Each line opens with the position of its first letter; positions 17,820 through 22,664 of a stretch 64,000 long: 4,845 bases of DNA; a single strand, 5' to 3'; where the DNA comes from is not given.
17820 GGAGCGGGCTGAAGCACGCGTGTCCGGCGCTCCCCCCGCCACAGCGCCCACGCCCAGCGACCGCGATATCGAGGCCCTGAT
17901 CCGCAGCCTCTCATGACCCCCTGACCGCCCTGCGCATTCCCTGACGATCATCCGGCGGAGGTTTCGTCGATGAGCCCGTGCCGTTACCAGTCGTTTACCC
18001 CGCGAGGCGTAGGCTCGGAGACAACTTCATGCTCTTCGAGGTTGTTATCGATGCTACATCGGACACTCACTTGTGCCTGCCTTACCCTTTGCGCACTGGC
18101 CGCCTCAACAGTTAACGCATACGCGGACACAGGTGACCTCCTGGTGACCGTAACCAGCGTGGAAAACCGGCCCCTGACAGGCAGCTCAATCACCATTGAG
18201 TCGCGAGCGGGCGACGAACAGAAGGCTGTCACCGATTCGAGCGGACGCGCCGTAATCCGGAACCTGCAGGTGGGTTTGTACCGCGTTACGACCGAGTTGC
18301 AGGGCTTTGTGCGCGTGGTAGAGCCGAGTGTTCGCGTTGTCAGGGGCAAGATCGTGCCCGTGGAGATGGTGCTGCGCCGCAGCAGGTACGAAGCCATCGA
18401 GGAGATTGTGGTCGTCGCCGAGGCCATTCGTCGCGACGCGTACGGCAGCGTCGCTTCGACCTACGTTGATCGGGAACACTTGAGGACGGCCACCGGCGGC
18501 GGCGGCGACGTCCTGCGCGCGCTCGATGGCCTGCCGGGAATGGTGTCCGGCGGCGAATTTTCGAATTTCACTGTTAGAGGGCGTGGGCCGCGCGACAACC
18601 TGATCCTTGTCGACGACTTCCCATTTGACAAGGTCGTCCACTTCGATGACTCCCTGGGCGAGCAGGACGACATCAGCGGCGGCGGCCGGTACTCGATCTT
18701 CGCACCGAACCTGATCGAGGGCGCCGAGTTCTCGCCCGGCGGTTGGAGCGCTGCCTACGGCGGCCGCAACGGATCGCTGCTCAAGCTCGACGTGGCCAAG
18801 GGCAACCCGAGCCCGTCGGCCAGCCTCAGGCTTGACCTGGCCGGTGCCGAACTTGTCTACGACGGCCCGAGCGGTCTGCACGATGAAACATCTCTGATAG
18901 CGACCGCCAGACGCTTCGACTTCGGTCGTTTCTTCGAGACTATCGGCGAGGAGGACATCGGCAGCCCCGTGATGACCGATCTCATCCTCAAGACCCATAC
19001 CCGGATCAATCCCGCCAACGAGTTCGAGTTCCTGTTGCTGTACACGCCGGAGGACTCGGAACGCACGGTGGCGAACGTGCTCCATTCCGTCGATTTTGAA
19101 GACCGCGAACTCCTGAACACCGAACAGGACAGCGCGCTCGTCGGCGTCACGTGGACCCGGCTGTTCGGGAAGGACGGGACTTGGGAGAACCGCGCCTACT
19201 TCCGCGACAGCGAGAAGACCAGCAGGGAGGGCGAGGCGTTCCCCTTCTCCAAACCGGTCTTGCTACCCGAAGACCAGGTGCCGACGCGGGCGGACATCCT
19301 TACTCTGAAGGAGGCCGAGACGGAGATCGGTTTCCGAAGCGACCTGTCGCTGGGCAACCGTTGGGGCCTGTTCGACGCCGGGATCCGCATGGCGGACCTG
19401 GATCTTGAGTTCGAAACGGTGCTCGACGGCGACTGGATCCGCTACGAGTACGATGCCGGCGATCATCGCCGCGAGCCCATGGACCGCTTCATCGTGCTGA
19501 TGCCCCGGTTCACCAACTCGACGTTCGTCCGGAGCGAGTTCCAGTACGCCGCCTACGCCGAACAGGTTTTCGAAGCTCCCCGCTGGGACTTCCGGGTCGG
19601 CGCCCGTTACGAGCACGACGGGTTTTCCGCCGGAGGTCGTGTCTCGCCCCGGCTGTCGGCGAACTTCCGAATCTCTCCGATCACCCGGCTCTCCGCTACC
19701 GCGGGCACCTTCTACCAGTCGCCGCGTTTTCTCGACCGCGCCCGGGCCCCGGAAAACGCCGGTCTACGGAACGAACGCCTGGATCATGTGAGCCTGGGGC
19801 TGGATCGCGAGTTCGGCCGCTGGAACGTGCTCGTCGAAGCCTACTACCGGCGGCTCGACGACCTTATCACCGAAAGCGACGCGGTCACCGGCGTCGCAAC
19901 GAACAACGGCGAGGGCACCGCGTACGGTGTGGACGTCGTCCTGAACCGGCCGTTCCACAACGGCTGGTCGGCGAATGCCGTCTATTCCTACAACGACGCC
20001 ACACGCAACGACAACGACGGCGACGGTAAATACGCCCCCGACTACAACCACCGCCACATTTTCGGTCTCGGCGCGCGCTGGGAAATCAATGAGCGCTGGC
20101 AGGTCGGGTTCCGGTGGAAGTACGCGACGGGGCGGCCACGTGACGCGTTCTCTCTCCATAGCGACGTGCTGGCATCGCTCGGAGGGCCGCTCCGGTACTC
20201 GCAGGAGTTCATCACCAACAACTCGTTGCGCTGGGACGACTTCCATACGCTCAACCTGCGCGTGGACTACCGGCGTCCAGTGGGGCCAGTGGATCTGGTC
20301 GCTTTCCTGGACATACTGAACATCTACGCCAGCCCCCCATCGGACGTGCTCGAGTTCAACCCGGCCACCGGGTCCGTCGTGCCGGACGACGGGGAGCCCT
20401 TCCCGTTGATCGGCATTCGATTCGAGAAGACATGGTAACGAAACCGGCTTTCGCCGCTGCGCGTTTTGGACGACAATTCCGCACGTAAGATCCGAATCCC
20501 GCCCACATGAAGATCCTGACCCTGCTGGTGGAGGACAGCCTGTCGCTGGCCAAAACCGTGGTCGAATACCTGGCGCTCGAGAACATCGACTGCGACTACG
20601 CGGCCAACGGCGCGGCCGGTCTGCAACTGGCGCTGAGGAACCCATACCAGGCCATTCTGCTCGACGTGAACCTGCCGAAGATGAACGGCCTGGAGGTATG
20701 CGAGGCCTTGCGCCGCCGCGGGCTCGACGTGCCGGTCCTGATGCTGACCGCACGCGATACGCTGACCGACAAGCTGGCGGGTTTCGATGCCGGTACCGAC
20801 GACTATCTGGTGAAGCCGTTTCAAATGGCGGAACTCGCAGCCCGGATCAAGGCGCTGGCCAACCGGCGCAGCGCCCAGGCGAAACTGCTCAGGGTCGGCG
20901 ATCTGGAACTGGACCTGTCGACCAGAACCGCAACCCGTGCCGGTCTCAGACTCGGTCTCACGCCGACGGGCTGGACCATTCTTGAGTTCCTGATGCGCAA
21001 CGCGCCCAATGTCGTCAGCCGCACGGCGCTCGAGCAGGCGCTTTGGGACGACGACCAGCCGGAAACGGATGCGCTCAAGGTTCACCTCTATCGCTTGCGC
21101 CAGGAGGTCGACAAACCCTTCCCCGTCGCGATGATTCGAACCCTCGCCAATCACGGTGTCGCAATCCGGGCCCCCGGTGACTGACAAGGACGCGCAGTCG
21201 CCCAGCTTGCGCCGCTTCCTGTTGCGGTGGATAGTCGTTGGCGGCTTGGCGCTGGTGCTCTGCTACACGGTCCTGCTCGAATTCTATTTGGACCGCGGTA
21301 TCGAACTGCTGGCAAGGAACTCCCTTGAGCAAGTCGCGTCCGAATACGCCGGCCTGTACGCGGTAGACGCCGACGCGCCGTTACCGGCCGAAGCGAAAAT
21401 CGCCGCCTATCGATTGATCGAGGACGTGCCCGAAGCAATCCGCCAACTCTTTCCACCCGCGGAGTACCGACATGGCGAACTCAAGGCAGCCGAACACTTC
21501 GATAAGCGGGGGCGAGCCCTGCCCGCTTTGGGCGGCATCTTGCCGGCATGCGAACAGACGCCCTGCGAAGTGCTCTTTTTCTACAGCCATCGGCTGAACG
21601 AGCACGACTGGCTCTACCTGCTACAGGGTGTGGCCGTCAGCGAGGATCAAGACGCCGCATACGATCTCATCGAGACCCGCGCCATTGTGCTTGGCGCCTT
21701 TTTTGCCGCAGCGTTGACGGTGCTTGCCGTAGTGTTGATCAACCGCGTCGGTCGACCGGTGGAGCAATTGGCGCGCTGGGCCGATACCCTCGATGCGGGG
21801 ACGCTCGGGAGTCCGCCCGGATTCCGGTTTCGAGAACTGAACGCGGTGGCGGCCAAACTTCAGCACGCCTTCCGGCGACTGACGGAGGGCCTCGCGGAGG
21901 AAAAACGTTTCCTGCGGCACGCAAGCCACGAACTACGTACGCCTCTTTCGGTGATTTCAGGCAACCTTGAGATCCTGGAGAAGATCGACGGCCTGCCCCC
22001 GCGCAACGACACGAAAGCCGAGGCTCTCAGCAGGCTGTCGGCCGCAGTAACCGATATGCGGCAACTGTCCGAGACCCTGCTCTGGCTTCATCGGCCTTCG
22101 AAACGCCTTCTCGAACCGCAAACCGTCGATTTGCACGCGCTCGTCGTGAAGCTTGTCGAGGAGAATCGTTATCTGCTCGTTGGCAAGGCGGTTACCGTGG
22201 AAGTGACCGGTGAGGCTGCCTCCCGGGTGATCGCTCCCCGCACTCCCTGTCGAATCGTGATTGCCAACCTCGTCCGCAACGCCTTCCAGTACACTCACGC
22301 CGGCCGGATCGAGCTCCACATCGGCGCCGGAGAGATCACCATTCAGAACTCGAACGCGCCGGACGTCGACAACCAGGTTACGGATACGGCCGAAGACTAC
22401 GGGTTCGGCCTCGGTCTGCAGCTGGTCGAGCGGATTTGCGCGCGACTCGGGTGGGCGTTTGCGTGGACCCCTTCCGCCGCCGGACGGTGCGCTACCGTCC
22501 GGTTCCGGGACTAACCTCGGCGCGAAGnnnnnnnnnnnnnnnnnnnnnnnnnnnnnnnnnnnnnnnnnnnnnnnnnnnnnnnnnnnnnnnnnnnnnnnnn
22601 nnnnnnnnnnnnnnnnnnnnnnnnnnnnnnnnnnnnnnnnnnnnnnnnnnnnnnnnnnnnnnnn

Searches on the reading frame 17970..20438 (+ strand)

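Call 42: search_protein_families(library=pfam, proteins=[window:17970-20438:+], max_evalue=1e-8)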
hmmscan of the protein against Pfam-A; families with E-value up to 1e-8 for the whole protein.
window:17970-20438:+ (822 aa): 2 families
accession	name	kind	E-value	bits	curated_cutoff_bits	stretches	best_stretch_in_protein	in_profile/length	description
PF00593.30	TonB_dep_Rec_b-barrel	-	3.2e-29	103.5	27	1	369-770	42-424/436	TonB dependent receptor-like, beta-barrel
PF13620.12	CarboxypepD_reg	-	2.5e-10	41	32.3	1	59-135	4-81/82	Carboxypeptidase regulatory-like domain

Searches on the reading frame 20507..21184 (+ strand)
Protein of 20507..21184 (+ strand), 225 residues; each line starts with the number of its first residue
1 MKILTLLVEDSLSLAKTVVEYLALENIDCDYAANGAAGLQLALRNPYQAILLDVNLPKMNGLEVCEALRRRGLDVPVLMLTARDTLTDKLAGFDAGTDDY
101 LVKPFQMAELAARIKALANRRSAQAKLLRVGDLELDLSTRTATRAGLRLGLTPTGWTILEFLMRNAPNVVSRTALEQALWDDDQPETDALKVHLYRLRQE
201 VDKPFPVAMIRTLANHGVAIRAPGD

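Call 42: search_protein_families(library=pfam, proteins=[window:20507-21184:+], max_evalue=1e-8)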
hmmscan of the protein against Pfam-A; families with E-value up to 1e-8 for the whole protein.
window:20507-21184:+ (225 aa): 2 families
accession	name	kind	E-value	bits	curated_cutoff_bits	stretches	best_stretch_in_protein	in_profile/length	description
PF00072.30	Response_reg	-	2.4e-25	89.3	30.2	1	6-115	2-111/111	Response regulator receiver domain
PF00486.34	Trans_reg_C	-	1.2e-14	54.6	26.2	1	149-217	4-74/77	Transcriptional regulatory protein, C terminal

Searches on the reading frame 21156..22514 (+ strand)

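Call 43: search_protein_families(library=pfam, proteins=[window:21156-22514:+], max_evalue=1e-8)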
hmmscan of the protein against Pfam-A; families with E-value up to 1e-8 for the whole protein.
window:21156-22514:+ (452 aa): 1 family
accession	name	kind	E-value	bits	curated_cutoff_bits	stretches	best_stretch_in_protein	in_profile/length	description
PF00512.31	HisKA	-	4.3e-12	46.3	26.9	1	250-311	3-60/66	His Kinase A (phospho-acceptor) domain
